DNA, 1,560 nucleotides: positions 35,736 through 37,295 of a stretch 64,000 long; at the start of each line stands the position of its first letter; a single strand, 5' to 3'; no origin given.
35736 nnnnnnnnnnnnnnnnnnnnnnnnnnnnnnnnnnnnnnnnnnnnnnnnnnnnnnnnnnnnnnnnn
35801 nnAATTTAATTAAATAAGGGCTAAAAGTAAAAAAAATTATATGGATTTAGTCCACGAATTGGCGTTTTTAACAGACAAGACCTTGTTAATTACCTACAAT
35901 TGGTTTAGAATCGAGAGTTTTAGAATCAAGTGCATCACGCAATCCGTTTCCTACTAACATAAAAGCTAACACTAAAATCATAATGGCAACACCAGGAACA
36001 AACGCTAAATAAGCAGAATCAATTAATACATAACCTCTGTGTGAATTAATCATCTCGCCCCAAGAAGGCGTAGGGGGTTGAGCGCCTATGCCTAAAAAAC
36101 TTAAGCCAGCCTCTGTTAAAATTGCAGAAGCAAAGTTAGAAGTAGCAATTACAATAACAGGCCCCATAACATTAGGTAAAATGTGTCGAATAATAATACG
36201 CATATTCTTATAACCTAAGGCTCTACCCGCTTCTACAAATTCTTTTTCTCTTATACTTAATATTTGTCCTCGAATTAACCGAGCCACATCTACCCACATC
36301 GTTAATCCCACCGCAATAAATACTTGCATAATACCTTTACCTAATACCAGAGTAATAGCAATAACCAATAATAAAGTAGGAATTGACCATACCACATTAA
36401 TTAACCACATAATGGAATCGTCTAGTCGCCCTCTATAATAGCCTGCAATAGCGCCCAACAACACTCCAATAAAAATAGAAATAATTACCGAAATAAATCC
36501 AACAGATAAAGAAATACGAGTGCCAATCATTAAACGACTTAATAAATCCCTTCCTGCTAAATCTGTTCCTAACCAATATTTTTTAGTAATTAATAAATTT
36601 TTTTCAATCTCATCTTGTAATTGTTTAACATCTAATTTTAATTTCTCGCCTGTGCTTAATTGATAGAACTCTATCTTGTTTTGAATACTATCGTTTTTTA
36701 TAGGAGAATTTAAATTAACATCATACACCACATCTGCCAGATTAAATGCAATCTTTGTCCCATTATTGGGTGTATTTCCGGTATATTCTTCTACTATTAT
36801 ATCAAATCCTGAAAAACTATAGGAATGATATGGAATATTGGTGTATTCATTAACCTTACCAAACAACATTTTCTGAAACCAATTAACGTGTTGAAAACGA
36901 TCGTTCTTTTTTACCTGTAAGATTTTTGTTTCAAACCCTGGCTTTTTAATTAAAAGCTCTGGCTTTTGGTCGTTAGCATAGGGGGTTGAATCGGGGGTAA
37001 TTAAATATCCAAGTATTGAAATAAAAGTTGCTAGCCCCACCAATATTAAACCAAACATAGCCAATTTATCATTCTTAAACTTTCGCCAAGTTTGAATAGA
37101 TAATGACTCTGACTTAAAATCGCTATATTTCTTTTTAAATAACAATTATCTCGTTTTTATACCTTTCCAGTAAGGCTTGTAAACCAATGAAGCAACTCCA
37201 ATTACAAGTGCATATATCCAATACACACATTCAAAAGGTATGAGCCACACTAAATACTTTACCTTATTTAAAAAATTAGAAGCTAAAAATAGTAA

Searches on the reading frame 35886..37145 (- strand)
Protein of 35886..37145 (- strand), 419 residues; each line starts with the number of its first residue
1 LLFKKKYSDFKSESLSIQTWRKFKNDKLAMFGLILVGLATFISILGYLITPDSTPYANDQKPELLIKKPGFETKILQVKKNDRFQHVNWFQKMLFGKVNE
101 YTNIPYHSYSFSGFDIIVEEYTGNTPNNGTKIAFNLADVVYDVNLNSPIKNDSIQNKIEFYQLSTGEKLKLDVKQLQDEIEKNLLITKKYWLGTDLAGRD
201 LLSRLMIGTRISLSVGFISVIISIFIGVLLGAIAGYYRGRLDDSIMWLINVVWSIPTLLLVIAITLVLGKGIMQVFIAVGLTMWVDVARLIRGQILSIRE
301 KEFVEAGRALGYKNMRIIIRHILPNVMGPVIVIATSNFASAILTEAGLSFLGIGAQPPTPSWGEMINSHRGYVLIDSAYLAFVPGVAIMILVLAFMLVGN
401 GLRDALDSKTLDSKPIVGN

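Call 69: search_protein_families(library=pfam, proteins=[window:35886-37145:-], max_evalue=0.0001)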
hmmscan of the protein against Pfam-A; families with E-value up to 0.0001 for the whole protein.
window:35886-37145:- (419 aa): 2 families
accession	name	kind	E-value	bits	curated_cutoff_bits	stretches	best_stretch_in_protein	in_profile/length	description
PF00528.27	BPD_transp_1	-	3.2e-32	112.2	26.4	1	227-410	1-182/184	Binding-protein-dependent transport system inner membrane component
PF12911.12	OppC_N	-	7.5e-09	35.8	23.9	1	17-56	4-46/53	N-terminal TM domain of oligopeptide transport permease C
